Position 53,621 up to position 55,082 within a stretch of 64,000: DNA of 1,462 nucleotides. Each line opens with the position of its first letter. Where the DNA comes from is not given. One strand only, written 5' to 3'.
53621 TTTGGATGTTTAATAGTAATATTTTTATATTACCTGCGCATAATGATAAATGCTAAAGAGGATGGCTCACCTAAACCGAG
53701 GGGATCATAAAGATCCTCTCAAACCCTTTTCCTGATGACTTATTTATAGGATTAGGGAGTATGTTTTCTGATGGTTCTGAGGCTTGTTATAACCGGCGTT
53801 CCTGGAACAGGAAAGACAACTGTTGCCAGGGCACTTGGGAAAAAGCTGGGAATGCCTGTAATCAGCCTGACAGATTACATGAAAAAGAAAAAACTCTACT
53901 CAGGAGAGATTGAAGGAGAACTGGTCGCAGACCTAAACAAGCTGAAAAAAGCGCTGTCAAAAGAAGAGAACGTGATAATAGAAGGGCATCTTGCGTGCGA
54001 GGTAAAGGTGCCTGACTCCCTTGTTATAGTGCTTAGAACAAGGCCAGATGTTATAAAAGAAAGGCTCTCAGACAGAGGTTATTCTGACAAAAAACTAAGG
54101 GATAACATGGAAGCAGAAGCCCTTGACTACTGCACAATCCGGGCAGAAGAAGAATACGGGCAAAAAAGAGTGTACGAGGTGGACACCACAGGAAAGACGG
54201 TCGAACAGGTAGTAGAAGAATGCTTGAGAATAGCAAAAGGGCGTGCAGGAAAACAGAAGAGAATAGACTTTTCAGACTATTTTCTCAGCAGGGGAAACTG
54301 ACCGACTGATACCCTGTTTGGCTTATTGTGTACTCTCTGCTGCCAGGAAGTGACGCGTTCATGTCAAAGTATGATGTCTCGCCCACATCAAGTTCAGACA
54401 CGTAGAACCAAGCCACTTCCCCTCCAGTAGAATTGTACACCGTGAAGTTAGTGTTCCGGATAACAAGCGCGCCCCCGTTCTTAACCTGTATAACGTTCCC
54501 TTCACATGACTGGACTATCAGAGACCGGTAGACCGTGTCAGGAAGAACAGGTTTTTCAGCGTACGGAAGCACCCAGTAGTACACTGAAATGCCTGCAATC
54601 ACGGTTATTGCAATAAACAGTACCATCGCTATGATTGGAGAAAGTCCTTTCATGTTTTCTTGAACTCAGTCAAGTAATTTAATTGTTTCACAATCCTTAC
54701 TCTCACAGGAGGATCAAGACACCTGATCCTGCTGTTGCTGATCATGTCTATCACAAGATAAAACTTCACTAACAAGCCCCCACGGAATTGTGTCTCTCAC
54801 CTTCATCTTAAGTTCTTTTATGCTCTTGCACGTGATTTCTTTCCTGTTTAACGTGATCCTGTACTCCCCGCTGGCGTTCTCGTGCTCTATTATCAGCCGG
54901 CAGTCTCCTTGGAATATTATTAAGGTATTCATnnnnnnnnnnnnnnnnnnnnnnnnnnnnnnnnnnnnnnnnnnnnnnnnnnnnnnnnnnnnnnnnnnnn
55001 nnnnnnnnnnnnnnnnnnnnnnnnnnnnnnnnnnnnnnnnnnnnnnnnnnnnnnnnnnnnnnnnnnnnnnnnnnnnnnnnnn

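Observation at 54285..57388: Surface operon: 819-aa secreted protein with PGF-CTERM-like tail, coupled small ORF, class-III-signal pilin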

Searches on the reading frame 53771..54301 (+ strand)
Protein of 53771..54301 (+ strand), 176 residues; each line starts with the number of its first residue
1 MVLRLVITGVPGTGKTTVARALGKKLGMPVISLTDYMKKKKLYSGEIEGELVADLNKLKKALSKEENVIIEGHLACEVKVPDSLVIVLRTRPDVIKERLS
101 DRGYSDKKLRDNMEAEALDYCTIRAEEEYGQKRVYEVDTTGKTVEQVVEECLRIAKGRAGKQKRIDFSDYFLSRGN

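Call 6: search_protein_families(library=ncbifam, proteins=[window:53771-54301:+], max_evalue=0.01)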
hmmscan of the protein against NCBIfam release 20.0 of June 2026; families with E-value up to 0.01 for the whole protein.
window:53771-54301:+ (176 aa): 39 families (the best 25 are shown)
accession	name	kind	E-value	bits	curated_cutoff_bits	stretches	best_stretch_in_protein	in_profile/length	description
NF003012.0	PRK03839.1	equivalog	6.4e-44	150.1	152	1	4-169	2-163/180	putative kinase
TIGR02173.1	cyt_kin_arch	equivalog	4.2e-11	43.1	102.1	1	5-144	3-146/169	(d)CMP kinase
NF005994.0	PRK08118.1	equivalog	1e-06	28.9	215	1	4-115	3-113/172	DNA topology modulation protein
NF010553.0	PRK13947.1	equivalog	7.4e-06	26.2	204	1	5-153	4-163/173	shikimate kinase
TIGR01351.1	adk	subfamily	8.1e-06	25.6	168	1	4-46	1-43/212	adenylate kinase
NF004861.0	PRK06217.1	equivalog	1e-05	25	203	1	4-103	3-105/183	hypothetical protein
NF003122.0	PRK04040.1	equivalog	5.5e-05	22.8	155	1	4-42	4-44/189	adenylate kinase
NF040667.1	hom_kin_desulfo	exception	5.7e-05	23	197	1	6-82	4-70/163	homoserine kinase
TIGR02881.1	spore_V_K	equivalog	0.0001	21.5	422.95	1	2-26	42-66/261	stage V sporulation protein K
TIGR00152.1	TIGR00152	equivalog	0.00011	22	65.55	0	7-32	4-29/188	dephospho-CoA kinase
NF042959.1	IteA_antiphage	equivalog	0.00013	21.3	510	1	3-31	126-154/367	anti-phage ATPase IteA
NF001381.0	PRK00279.1-3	equivalog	0.00015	21.5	187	1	3-45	1-43/188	adenylate kinase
TIGR03922.1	T7SS_EccA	equivalog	0.00017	20.3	466.65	1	5-32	315-343/557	type VII secretion AAA-ATPase EccA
NF002700.0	PRK02496.1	equivalog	0.0002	21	262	1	3-38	2-37/184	adenylate kinase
TIGR00041.1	DTMP_kinase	equivalog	0.00025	20.8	83.25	0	81-149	129-194/196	dTMP kinase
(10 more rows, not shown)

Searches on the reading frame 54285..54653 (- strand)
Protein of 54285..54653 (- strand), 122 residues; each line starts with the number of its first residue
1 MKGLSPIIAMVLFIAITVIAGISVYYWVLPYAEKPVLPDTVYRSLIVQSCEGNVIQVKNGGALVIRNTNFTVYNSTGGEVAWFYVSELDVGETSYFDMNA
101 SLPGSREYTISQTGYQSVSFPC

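Call 3: search_protein_families(library=pfam, proteins=[window:54285-54653:-], max_evalue=1)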
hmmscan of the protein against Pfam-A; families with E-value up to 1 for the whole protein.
window:54285-54653:- (122 aa): 3 families
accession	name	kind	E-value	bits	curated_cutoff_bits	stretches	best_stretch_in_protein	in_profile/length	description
PF07705.17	CARDB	-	0.015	15.9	22.7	1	55-111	25-80/101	CARDB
PF07790.16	Pilin_N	-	0.033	15.5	25.2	1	3-31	2-30/78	Archaeal Type IV pilin, N-terminal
PF21514.3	FimA-like_C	-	0.045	13.8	27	1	56-111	15-69/189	FimA-like major fimbrial subunit protein, C-terminal domain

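Call 4: search_protein_families(library=ncbifam, proteins=[window:54285-54653:-], max_evalue=1)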
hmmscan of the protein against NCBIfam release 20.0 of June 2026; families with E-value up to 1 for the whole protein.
window:54285-54653:- (122 aa): 3 families
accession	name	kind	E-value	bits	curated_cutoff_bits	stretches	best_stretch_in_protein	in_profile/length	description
TIGR02537.2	arch_flag_Nterm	domain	1e-07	31.3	20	1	2-29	3-30/33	archaellin/type IV pilin N-terminal domain-containing protein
NF046073.1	UpsA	equivalog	0.12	12.5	130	1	1-28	1-28/136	pilin subunit UpsA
NF041843.1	EpsY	equivalog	0.12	11.6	320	1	8-57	19-63/211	exopolysaccharide export protein EpsY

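Call 20: find_homologous_proteins(query=window:54285-54653:-, max_evalue=0.01)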
Query window:54285-54653:- (122 aa): 1 proteins with E <= 0.01 among 4 candidates.
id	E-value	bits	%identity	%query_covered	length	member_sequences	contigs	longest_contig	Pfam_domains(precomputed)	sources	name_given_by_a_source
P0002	1.3e-74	266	100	100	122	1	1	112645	-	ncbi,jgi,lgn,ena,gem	-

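Call 49: list_cluster_members(proteins=[P0003, L031:12561-12938:+, L031:12283-12486:+, window:54285-54653:-, window:54714-54932:-, window:15086-15544:-])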
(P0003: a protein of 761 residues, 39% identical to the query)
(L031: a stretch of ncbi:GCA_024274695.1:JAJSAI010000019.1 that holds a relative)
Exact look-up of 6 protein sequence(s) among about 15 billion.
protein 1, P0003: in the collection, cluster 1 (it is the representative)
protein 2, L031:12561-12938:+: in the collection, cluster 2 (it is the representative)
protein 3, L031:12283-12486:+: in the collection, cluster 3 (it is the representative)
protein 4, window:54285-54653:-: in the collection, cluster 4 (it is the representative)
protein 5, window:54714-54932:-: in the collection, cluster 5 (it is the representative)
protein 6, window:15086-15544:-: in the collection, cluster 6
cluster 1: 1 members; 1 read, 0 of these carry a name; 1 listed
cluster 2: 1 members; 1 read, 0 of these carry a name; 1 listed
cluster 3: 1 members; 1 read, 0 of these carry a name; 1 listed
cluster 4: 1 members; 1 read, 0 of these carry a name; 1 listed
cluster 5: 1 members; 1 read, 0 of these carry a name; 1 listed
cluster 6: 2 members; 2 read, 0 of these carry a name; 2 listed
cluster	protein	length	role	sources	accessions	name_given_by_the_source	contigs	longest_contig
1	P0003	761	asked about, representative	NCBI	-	-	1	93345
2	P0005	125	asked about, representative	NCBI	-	-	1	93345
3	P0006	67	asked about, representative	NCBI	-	-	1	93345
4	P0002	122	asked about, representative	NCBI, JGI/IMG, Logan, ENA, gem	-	-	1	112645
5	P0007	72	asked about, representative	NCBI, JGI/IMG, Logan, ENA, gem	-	-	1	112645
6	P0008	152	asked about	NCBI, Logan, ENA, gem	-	-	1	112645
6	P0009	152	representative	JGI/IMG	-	-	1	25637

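Call 96: search_protein_families(library=ncbifam, proteins=[P0005, P0006], max_evalue=1)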
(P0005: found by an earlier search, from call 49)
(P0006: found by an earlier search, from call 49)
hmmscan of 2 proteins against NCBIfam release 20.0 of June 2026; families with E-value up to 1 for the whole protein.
P0005 (125 aa): 1 family
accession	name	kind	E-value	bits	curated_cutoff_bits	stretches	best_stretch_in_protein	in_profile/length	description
TIGR02537.2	arch_flag_Nterm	domain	4.9e-05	22.7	20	1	2-29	3-30/33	archaellin/type IV pilin N-terminal domain-containing protein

P0006 (67 aa): 1 family
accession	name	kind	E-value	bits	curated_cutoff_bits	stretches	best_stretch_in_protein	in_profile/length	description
NF008598.0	PRK11565.1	equivalog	0.091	11.8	425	1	22-66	184-226/275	2,5-didehydrogluconate reductase DkgA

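Call 97: search_protein_families(library=pfam, proteins=[P0005, P0006], max_evalue=1)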
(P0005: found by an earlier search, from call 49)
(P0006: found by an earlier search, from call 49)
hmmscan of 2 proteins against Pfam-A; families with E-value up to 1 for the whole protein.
P0005 (125 aa): 3 families
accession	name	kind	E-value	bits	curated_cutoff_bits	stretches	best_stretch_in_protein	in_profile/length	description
PF07705.17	CARDB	-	0.00056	20.5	22.7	1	43-112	13-81/101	CARDB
PF07790.16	Pilin_N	-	0.11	13.8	25.2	1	3-61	2-60/78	Archaeal Type IV pilin, N-terminal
PF19873.4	DUF6346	-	0.16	12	25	1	8-79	6-78/145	Family of unknown function (DUF6346)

P0006 (67 aa): 0 families

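Call 109: search_protein_families(library=phrogs, proteins=[P0007, P0002, P0006, P0005], max_evalue=0.1)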
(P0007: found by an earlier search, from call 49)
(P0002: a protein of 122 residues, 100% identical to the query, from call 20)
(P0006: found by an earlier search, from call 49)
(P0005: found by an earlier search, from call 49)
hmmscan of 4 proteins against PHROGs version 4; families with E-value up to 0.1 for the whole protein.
P0007 (72 aa): 0 families

P0002 (122 aa): 0 families

P0006 (67 aa): 0 families

P0005 (125 aa): 0 families

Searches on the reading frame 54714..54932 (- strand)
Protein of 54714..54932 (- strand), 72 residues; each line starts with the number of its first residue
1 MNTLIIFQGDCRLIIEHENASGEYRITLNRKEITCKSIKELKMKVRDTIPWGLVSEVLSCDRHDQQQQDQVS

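Call 3: search_protein_families(library=pfam, proteins=[window:54714-54932:-], max_evalue=1)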
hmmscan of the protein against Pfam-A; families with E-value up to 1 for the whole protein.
window:54714-54932:- (72 aa): 0 families

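Call 4: search_protein_families(library=ncbifam, proteins=[window:54714-54932:-], max_evalue=1)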
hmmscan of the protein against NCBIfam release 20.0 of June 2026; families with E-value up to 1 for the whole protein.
window:54714-54932:- (72 aa): 0 families

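Call 96: search_protein_families(library=ncbifam, proteins=[P0005, P0006], max_evalue=1)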
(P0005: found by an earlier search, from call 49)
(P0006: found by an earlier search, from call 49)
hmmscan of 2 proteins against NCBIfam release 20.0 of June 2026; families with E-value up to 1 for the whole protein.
P0005 (125 aa): 1 family
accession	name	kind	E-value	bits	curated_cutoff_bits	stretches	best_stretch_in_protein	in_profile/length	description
TIGR02537.2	arch_flag_Nterm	domain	4.9e-05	22.7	20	1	2-29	3-30/33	archaellin/type IV pilin N-terminal domain-containing protein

P0006 (67 aa): 1 family
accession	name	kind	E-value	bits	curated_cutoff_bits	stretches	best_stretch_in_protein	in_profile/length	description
NF008598.0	PRK11565.1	equivalog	0.091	11.8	425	1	22-66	184-226/275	2,5-didehydrogluconate reductase DkgA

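Call 97: search_protein_families(library=pfam, proteins=[P0005, P0006], max_evalue=1)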
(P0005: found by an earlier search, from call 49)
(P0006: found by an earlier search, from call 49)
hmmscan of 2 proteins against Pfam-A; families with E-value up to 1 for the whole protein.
P0005 (125 aa): 3 families
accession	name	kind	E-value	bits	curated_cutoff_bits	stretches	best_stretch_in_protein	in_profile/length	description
PF07705.17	CARDB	-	0.00056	20.5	22.7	1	43-112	13-81/101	CARDB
PF07790.16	Pilin_N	-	0.11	13.8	25.2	1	3-61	2-60/78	Archaeal Type IV pilin, N-terminal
PF19873.4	DUF6346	-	0.16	12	25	1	8-79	6-78/145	Family of unknown function (DUF6346)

P0006 (67 aa): 0 families

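Call 109: search_protein_families(library=phrogs, proteins=[P0007, P0006, P0005], max_evalue=0.1)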
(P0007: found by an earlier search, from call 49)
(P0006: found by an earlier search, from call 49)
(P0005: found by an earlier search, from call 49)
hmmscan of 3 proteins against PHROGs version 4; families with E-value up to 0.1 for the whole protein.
P0007 (72 aa): 0 families

P0006 (67 aa): 0 families

P0005 (125 aa): 0 families
